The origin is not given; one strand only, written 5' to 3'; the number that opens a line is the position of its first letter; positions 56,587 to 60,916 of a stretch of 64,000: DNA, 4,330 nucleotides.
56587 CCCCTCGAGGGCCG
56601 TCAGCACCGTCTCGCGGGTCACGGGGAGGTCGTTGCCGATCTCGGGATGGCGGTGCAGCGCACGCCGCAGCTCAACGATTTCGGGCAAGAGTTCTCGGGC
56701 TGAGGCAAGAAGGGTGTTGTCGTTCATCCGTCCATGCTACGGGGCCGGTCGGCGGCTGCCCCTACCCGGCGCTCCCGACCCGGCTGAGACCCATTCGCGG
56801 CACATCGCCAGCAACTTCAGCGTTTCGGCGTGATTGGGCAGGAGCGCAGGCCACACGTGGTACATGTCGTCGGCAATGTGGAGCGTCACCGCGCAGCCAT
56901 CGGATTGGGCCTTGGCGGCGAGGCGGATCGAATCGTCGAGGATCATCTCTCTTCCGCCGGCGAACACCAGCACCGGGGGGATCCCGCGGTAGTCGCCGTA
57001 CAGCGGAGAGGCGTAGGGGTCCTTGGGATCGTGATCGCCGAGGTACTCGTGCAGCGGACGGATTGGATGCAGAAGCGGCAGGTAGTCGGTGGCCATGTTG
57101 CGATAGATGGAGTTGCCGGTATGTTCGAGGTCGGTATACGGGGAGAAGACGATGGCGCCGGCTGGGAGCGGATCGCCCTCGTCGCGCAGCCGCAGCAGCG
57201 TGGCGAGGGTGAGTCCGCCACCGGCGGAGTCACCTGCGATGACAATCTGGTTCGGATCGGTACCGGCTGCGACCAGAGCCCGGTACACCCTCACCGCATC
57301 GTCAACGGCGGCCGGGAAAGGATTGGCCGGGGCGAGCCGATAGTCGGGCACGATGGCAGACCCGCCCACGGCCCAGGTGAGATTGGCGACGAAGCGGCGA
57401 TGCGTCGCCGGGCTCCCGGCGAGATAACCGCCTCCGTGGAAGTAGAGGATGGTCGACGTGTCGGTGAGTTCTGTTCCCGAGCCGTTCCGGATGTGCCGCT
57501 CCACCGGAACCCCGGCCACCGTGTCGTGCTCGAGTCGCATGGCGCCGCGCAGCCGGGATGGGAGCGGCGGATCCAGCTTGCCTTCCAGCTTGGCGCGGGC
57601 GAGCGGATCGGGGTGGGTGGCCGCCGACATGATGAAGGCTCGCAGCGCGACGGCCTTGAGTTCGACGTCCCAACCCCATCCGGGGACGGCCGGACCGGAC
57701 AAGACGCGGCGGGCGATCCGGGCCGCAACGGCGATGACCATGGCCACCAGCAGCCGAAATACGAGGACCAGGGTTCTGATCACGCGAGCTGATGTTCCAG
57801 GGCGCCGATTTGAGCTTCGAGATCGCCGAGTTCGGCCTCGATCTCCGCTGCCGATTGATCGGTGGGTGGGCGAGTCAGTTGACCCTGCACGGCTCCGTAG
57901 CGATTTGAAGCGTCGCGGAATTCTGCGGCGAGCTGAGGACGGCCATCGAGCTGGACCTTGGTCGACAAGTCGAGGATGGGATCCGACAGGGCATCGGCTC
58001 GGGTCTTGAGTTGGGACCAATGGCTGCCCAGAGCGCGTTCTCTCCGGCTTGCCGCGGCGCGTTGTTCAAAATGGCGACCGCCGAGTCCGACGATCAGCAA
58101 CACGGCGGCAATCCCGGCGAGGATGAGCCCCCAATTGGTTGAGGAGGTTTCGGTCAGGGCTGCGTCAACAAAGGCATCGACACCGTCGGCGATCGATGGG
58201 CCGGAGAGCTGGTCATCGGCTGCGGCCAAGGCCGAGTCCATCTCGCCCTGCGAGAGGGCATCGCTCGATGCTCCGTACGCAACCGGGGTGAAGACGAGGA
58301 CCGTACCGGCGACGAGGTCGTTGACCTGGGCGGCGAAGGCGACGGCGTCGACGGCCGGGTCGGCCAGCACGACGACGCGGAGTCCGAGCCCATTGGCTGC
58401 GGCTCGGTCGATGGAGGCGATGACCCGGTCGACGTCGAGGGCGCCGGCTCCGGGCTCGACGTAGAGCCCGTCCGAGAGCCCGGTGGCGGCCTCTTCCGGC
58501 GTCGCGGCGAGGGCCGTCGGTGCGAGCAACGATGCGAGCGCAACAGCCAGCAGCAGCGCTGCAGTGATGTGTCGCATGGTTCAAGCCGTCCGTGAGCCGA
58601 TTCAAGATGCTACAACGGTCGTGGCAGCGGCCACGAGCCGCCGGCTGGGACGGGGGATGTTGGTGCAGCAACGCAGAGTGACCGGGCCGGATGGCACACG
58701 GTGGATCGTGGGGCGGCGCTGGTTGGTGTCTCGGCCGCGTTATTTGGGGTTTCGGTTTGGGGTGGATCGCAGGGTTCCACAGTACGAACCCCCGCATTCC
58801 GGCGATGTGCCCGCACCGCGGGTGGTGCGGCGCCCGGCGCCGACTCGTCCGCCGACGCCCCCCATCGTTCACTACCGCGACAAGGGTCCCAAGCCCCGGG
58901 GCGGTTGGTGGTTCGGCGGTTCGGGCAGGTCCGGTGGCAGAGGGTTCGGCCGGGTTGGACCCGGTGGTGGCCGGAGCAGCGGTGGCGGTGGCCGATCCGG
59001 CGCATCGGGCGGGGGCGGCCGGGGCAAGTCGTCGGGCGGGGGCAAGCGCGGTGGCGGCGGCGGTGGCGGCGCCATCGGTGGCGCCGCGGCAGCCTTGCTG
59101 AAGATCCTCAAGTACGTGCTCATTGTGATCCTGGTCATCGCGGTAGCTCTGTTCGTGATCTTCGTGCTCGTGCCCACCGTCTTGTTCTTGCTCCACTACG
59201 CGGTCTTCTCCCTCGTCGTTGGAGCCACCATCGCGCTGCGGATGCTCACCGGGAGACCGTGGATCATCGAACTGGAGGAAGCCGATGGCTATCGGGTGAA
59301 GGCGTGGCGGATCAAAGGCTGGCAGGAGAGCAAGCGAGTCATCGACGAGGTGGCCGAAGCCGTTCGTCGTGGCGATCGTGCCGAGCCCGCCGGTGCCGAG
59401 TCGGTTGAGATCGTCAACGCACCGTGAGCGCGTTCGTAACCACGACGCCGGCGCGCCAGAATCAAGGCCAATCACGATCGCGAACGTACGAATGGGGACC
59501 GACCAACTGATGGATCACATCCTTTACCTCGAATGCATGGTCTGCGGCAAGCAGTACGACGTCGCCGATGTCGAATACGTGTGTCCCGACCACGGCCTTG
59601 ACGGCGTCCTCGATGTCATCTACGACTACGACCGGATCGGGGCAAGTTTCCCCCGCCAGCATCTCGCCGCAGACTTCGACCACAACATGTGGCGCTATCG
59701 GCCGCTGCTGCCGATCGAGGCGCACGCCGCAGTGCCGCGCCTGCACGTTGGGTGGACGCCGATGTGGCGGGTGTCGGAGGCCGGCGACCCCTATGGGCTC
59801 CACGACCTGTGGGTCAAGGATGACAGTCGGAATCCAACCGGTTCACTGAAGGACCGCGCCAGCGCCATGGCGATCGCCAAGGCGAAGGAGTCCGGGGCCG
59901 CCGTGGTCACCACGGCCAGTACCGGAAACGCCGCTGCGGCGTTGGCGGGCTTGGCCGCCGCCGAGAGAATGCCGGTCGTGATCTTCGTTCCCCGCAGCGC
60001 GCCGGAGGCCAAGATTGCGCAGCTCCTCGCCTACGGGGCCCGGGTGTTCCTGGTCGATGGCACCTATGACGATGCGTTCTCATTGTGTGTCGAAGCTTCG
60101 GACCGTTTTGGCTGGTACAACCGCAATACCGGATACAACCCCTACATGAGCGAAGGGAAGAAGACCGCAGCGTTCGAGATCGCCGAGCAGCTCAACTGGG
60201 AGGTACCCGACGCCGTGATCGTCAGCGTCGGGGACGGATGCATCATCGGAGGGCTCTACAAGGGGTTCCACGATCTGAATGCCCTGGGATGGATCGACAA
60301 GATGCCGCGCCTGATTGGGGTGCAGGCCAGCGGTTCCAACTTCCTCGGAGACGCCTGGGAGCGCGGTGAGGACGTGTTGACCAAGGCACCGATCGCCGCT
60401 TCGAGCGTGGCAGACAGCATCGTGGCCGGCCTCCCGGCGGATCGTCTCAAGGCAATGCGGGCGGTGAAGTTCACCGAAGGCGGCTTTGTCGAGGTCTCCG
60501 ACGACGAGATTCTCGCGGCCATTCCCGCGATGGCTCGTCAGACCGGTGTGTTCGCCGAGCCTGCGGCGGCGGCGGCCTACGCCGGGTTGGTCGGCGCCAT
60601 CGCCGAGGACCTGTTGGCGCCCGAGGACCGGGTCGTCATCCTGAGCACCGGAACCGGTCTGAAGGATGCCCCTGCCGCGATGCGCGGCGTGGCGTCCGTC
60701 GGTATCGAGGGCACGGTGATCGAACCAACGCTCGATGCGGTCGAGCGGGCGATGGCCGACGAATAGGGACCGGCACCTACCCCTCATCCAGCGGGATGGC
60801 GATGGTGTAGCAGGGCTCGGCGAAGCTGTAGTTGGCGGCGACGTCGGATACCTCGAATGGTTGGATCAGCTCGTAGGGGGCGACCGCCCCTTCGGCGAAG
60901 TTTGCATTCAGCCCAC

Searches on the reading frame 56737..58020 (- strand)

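Call 103: search_protein_families(library=pfam, proteins=[window:56737-58020:-], max_evalue=0.001)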
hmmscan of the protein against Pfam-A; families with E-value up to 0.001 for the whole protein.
window:56737-58020:- (427 aa): 4 families
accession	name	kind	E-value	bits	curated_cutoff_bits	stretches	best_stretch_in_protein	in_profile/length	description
PF07859.19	Abhydrolase_3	-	4.4e-51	174.1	25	1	191-390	1-208/210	alpha/beta hydrolase fold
PF10340.15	Say1_Mug180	-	2e-11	43.8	21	1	189-303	123-242/374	Steryl acetyl hydrolase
PF20434.5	BD-FAE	-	9.8e-09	35.5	26.8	1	187-272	12-104/215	BD-FAE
PF12146.15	Hydrolase_4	-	0.0002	21.2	27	0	234-307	54-124/239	Serine aminopeptidase, S33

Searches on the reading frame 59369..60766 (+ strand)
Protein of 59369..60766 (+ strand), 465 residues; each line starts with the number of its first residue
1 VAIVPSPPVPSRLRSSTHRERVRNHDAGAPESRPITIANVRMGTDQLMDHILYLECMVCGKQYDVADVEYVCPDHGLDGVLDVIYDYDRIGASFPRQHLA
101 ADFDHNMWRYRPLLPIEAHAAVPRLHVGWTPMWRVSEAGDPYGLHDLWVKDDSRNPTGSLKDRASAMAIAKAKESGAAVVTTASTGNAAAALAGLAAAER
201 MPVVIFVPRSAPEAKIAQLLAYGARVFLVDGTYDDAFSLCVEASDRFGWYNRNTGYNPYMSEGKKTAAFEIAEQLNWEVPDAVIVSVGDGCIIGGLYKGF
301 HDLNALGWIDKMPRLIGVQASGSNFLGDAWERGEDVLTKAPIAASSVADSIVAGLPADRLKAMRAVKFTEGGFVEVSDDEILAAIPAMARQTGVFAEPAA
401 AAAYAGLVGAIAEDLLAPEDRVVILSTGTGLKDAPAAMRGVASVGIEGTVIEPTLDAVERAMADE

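Call 103: search_protein_families(library=pfam, proteins=[window:59369-60766:+], max_evalue=0.001)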
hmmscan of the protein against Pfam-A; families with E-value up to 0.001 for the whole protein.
window:59369-60766:+ (465 aa): 1 family
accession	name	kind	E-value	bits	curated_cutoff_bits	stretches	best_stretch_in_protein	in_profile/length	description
PF00291.31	PALP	-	2e-75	254.3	35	1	125-428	3-295/295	Pyridoxal-phosphate dependent enzyme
